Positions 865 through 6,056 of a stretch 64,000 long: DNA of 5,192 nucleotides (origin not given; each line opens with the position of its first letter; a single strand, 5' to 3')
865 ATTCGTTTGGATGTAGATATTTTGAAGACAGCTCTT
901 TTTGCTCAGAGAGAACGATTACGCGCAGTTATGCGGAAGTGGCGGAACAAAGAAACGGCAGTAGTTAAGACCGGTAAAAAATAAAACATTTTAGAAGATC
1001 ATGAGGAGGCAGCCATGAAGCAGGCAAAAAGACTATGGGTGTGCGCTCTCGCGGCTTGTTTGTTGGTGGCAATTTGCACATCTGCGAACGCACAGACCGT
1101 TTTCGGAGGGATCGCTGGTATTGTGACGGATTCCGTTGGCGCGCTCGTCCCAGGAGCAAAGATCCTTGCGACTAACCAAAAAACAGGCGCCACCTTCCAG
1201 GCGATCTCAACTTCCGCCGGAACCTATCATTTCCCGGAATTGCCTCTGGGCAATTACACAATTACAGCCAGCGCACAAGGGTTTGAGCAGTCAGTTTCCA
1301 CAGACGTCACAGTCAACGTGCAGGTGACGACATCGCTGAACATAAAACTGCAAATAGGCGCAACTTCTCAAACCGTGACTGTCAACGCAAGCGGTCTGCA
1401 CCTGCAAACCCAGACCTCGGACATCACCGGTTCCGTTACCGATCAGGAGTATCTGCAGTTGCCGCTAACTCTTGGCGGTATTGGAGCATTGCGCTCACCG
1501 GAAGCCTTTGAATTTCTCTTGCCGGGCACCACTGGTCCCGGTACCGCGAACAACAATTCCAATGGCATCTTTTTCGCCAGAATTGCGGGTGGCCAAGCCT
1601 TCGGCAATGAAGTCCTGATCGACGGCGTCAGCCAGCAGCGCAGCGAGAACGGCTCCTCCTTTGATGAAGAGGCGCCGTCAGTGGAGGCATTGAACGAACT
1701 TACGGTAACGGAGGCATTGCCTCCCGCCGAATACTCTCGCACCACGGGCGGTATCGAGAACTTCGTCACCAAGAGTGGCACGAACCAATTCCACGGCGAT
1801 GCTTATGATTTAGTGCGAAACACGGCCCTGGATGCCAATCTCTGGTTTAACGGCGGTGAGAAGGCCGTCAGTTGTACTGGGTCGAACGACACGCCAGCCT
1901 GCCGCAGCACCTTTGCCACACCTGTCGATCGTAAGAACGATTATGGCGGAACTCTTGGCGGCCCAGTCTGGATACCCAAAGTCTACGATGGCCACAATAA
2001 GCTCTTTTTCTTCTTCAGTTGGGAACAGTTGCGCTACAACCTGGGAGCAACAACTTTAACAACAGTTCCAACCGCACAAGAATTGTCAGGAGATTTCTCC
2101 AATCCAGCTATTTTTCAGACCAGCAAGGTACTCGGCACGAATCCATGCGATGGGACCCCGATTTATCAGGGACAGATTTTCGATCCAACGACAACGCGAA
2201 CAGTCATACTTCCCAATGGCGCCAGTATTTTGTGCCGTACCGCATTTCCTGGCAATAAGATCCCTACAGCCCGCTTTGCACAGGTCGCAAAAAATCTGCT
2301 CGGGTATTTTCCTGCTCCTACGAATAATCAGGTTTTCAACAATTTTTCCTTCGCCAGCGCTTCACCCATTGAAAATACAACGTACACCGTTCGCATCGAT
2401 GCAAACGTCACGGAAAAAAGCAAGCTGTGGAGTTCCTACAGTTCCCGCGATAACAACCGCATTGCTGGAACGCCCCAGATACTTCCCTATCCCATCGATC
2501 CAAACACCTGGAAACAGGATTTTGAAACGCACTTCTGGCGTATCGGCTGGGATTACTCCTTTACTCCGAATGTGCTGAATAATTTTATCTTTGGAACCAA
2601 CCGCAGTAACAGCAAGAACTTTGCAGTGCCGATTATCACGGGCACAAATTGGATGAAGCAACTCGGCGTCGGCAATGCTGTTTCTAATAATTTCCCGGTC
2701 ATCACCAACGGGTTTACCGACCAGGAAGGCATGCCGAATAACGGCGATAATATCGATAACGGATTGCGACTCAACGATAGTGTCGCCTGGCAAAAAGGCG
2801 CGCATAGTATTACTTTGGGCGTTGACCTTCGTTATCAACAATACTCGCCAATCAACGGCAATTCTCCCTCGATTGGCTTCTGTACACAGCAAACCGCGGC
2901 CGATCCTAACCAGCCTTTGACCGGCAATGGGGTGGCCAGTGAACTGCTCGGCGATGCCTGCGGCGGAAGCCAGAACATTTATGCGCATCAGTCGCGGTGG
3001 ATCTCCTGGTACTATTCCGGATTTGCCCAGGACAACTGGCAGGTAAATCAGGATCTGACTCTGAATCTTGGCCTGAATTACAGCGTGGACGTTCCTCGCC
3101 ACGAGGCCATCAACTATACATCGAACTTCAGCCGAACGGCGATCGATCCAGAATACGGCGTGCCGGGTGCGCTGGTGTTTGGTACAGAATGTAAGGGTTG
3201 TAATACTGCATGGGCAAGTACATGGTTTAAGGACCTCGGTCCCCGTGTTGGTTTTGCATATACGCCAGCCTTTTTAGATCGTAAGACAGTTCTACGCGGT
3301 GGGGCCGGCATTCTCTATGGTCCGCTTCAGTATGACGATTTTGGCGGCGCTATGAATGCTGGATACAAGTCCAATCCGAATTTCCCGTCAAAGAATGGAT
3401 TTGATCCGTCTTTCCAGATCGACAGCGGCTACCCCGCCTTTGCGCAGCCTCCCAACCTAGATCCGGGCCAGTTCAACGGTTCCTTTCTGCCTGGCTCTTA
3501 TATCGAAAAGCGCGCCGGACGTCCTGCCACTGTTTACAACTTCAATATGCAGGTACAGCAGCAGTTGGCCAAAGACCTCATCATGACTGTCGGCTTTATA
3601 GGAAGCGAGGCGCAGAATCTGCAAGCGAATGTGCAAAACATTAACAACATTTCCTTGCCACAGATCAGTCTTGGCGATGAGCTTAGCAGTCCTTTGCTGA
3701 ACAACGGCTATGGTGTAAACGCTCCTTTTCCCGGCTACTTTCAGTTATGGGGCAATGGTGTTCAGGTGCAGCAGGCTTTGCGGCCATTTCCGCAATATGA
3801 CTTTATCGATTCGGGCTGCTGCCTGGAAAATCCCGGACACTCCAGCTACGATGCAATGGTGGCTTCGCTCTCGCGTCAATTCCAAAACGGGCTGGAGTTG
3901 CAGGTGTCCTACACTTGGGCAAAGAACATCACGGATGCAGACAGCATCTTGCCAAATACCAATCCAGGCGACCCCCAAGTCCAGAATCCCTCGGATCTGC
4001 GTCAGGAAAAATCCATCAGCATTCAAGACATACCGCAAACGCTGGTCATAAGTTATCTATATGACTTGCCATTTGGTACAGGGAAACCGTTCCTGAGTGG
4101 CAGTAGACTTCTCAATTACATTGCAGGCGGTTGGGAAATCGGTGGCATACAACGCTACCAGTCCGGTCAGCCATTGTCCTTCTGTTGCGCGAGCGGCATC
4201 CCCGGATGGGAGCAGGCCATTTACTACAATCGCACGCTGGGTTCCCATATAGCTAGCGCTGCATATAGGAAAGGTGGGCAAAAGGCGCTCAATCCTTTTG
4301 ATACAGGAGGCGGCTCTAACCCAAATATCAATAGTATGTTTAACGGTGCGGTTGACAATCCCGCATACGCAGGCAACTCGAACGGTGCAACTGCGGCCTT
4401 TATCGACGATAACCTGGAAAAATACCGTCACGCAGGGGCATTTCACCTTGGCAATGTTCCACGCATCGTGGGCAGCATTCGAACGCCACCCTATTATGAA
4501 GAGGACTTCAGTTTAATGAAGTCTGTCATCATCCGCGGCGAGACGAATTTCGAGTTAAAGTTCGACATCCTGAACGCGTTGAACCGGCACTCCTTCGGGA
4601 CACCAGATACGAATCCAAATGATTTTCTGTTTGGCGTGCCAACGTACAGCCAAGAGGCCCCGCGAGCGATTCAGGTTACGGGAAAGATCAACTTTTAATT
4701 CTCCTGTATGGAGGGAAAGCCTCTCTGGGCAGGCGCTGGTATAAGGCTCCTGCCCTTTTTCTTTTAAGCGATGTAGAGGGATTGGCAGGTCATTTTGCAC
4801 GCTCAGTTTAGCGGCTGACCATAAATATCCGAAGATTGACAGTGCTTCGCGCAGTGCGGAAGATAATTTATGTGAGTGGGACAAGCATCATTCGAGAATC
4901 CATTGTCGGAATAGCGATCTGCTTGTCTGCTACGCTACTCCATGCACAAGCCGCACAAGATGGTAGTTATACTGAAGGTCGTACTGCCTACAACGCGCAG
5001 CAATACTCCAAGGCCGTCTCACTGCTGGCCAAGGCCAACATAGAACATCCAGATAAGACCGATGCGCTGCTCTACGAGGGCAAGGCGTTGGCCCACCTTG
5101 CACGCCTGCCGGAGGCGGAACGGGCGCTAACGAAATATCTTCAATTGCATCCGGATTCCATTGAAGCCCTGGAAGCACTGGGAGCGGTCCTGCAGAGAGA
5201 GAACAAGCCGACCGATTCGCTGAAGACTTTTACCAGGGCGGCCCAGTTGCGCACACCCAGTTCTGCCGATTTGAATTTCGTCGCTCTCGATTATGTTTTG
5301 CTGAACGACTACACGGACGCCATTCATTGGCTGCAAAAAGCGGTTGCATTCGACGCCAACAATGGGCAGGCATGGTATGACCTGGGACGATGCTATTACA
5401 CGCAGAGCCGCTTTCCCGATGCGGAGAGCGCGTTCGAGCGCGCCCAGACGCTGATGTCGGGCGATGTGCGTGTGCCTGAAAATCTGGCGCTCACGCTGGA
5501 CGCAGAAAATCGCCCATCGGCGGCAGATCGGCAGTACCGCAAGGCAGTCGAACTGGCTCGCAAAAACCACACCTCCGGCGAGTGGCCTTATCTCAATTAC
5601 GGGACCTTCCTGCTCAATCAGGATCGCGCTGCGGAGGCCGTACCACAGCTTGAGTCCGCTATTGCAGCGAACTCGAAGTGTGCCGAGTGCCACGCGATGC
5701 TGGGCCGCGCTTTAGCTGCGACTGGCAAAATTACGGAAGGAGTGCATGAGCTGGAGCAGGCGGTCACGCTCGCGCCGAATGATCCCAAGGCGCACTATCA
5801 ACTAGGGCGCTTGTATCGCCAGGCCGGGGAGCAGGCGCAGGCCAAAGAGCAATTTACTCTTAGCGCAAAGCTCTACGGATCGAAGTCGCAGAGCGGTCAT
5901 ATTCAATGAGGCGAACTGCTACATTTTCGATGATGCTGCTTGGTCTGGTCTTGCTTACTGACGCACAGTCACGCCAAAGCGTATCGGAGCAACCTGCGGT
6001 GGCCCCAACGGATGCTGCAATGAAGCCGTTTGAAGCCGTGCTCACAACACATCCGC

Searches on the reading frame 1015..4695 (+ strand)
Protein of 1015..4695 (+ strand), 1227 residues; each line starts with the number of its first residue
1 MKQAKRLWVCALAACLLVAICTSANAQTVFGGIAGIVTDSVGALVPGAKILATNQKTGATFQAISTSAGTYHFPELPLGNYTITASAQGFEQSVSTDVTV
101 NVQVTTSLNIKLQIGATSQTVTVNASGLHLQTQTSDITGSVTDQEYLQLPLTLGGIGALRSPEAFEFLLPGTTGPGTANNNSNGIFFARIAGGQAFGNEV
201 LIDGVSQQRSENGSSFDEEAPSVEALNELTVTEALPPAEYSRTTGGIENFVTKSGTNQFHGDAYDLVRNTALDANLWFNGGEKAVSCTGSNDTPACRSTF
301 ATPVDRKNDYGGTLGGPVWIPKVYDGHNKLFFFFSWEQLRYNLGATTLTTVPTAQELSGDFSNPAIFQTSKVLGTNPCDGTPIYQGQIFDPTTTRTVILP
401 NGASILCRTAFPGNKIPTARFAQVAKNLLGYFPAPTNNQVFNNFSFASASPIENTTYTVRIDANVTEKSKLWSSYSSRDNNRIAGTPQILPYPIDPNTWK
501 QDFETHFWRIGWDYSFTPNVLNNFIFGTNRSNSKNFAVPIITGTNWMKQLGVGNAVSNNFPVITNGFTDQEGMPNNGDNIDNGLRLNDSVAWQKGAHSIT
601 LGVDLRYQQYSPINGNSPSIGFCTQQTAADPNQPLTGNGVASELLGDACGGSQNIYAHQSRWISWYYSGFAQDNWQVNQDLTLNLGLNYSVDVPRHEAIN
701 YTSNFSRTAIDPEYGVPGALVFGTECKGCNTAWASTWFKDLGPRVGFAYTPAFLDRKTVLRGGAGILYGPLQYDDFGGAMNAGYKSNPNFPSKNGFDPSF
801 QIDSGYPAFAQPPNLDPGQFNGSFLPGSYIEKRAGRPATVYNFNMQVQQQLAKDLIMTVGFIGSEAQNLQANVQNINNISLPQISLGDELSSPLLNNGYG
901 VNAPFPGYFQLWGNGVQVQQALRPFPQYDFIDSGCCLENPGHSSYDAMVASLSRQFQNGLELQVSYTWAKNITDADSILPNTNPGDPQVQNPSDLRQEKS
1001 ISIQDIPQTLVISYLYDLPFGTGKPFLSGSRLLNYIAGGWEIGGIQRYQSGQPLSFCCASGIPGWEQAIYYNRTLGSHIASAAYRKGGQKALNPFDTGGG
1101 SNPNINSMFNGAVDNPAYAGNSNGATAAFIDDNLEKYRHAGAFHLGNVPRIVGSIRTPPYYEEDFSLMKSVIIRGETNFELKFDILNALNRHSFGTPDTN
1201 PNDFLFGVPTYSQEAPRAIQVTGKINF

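Call 51: search_protein_families(library=pfam, proteins=[window:1015-4695:+], max_evalue=0.00001)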
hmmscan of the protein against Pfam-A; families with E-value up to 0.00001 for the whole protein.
window:1015-4695:+ (1227 aa): 3 families
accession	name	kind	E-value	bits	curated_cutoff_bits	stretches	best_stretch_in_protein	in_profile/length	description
PF25183.1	OMP_b-brl_4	-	1.8e-175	586.2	30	1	251-1220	1-838/838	Outer membrane beta barrel domain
PF13620.12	CarboxypepD_reg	-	1.3e-19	70.7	32.3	1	33-113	2-82/82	Carboxypeptidase regulatory-like domain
PF13715.12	CarbopepD_reg_2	-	3.9e-06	27.2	32.2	1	33-115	1-79/88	CarboxypepD_reg-like domain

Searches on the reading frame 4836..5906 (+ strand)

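Call 51: search_protein_families(library=pfam, proteins=[window:4836-5906:+], max_evalue=0.00001)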
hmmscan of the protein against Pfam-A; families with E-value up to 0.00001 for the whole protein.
window:4836-5906:+ (357 aa): 14 families
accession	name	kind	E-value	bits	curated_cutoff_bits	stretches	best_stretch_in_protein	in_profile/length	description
PF07719.23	TPR_2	-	4.4e-30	101.7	27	0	178-207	2-31/34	Tetratricopeptide repeat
PF13432.12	TPR_16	-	2.1e-23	82.8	32.7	2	151-205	5-59/65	Tetratricopeptide repeat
PF14559.12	TPR_19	-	1.6e-22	80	25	1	157-203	5-51/68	Tetratricopeptide repeat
PF00515.34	TPR_1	-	2.1e-18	65.7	27.8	0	178-206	2-30/34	Tetratricopeptide repeat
PF13428.12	TPR_14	-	2.3e-18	65.3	23.5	0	284-326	2-44/44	Tetratricopeptide repeat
PF13431.12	TPR_17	-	2.8e-18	65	24.4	0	306-337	2-33/34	Tetratricopeptide repeat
PF13181.12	TPR_8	-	5.6e-18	64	25.7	0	283-316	1-34/34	Tetratricopeptide repeat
PF13424.12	TPR_12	-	6.8e-18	65.1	30.1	0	147-205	7-73/77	Tetratricopeptide repeat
PF12895.13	ANAPC3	-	1.7e-15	57.5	27.2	1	133-202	13-81/82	Anaphase-promoting complex, cyclosome, subunit 3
PF13414.12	TPR_11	-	4.6e-15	55.5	26.8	2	153-190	4-41/42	TPR repeat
PF23914.1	TPR_CcmH_CycH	-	2.9e-10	40.7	42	0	172-229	45-102/158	Cytochrome c-type biogenesis protein H TPR domain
PF13174.12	TPR_6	-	1.4e-07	32.1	26.3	0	76-108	1-33/33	Tetratricopeptide repeat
PF13371.12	TPR_9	-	2.7e-06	27.7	35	0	53-112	7-66/73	Tetratricopeptide repeat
PF23300.3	HEAT_Nup120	-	7.8e-06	26.3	29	0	180-244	29-98/170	Nucleoporin Nup120, HEAT repeats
